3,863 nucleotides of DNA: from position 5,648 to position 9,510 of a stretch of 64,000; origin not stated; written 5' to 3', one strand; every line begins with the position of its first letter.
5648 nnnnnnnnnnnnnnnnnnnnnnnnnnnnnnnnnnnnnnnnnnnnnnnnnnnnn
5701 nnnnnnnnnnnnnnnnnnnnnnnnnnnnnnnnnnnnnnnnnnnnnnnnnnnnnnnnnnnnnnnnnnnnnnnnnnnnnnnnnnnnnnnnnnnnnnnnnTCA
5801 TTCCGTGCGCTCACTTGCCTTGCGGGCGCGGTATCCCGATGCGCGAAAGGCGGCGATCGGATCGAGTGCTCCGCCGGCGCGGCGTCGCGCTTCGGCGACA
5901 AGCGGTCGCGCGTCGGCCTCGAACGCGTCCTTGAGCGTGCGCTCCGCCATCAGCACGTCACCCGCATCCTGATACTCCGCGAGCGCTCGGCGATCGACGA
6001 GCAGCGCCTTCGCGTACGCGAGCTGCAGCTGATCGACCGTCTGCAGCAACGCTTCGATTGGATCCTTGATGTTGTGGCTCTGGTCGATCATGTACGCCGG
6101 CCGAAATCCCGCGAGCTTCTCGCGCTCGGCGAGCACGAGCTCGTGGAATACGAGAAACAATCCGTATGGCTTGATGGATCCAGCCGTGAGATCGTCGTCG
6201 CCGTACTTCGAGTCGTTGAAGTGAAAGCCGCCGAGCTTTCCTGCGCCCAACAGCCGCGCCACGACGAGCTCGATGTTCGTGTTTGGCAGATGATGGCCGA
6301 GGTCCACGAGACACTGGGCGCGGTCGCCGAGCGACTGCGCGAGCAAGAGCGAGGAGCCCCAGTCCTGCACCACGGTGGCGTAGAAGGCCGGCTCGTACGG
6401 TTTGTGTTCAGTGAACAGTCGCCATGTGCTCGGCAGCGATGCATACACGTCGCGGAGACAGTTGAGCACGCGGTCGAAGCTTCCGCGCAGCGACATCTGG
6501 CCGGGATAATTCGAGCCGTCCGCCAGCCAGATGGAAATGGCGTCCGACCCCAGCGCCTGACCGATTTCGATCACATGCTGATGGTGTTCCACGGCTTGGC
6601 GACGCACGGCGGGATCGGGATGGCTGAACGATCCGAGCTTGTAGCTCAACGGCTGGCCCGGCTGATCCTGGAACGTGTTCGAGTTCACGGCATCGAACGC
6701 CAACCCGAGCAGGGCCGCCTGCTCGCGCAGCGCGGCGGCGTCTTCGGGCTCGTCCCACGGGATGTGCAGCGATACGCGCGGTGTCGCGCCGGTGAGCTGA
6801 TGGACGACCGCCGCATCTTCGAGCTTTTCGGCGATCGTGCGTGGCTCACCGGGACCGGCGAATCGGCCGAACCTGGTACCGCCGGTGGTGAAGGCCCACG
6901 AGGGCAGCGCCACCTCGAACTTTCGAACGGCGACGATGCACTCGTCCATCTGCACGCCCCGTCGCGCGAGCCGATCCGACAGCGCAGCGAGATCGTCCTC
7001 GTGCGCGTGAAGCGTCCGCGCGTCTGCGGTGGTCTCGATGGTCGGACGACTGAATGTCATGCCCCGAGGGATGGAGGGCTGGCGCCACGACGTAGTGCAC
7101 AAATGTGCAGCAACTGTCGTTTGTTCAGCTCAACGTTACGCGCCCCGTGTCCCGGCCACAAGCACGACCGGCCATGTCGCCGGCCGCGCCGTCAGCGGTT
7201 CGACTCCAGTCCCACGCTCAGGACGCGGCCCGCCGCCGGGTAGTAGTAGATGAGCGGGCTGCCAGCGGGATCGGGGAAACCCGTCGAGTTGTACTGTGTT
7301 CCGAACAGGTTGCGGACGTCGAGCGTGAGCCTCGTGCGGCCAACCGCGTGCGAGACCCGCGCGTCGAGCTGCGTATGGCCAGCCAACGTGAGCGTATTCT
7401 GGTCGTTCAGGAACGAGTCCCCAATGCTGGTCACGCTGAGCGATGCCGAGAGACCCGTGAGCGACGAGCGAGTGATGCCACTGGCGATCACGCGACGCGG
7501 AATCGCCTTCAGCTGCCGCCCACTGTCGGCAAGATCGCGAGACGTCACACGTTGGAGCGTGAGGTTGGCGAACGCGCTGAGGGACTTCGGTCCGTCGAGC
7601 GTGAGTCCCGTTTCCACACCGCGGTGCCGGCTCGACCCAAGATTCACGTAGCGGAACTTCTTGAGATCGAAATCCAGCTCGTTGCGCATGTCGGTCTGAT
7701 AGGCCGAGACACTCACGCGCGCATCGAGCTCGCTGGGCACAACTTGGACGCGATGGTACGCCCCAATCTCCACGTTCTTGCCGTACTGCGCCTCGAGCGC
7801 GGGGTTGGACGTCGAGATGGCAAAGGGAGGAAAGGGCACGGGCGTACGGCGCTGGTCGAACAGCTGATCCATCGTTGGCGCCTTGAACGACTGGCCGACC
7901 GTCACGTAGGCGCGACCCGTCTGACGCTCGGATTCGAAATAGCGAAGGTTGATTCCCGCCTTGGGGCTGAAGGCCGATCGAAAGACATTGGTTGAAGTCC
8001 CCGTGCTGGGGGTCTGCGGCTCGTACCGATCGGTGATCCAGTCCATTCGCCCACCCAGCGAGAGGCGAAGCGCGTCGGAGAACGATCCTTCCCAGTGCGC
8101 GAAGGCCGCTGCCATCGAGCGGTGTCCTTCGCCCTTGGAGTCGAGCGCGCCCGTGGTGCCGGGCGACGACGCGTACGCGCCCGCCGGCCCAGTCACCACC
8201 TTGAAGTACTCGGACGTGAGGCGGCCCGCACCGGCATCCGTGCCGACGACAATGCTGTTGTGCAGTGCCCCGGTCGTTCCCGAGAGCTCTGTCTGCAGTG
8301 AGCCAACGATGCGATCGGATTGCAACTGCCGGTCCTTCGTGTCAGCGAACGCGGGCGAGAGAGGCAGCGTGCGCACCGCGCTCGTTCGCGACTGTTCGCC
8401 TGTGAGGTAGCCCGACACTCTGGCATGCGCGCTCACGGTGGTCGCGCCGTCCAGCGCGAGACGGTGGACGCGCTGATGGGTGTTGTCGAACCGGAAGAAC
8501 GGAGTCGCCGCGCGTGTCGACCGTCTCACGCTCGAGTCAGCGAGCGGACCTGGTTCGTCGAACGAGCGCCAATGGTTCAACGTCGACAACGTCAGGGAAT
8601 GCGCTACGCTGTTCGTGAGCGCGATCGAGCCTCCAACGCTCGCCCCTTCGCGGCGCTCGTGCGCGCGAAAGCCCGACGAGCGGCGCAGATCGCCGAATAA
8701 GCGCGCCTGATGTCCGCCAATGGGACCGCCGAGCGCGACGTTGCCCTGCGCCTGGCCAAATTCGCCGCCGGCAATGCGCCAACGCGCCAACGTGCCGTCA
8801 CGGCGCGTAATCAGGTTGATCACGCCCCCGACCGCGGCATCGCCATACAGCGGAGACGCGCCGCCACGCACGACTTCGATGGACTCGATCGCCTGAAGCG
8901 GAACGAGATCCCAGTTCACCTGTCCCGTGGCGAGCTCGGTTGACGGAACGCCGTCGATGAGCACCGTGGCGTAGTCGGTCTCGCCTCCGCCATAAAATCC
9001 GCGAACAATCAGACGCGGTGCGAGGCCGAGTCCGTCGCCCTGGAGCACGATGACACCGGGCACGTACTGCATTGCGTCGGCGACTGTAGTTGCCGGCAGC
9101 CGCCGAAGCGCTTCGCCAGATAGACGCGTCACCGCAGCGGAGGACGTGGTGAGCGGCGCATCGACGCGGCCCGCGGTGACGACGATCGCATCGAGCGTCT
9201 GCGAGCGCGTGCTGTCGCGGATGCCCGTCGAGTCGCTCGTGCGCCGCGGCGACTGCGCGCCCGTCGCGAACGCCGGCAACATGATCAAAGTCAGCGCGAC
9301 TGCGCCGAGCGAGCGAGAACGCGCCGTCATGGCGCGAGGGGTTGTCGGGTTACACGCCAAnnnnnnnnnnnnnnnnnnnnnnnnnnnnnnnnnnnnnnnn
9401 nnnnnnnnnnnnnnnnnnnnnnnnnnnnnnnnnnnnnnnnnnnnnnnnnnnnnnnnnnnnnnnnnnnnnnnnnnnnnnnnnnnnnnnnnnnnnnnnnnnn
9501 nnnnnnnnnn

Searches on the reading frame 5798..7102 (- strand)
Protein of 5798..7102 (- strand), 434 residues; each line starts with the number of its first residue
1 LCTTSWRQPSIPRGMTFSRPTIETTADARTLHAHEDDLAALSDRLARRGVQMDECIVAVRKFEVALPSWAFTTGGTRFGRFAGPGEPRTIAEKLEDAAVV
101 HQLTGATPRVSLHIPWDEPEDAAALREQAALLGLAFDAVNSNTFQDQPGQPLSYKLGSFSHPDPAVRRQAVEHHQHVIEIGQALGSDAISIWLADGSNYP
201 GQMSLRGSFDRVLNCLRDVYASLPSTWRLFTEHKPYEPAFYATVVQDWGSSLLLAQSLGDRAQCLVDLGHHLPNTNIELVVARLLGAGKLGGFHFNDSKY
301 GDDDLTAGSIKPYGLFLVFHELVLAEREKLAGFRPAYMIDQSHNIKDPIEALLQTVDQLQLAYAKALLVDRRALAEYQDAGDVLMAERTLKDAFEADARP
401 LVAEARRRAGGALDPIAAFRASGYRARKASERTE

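Call 13: search_protein_families(library=pfam, proteins=[window:5798-7102:-], max_evalue=0.001)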
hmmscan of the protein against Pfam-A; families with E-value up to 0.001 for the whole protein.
window:5798-7102:- (434 aa): 1 family
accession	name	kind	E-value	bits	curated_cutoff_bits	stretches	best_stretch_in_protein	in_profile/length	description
PF01261.30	AP_endonuc_2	-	6.6e-08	33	31.1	1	118-304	26-194/249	Xylose isomerase-like TIM barrel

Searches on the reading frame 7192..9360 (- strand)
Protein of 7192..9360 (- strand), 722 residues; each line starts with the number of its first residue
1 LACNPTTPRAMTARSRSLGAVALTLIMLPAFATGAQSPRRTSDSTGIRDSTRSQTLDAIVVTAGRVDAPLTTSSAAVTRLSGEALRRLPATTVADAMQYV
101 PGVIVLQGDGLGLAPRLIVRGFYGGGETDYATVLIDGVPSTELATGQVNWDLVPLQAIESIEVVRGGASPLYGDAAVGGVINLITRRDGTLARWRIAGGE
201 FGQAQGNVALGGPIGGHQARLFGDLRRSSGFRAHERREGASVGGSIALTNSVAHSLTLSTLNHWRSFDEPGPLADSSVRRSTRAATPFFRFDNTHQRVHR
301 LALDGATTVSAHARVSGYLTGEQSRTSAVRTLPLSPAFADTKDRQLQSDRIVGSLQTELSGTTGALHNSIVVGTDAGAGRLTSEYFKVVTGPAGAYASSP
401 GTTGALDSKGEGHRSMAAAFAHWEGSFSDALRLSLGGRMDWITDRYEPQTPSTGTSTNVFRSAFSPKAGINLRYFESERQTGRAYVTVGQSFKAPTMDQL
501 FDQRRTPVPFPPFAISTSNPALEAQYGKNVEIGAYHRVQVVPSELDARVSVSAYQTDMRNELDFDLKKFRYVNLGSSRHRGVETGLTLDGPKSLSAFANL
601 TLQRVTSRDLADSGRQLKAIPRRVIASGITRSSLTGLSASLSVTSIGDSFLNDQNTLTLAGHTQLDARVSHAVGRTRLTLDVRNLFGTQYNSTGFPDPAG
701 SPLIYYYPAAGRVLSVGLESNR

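Call 11: search_protein_families(library=pfam, proteins=[window:7192-9360:-], max_evalue=0.001)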
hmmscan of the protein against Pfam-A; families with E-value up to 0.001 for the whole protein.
window:7192-9360:- (722 aa): 3 families
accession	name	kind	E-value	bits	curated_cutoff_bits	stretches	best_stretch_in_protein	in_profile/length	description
PF00593.30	TonB_dep_Rec_b-barrel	-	2.1e-37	130.4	27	1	260-685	17-436/436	TonB dependent receptor-like, beta-barrel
PF07715.20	Plug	-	1.5e-24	87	23.9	1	72-180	4-107/107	TonB-dependent Receptor Plug Domain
PF14905.12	OMP_b-brl_3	-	0.0001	21.9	27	1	416-691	114-379/408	Outer membrane protein beta-barrel family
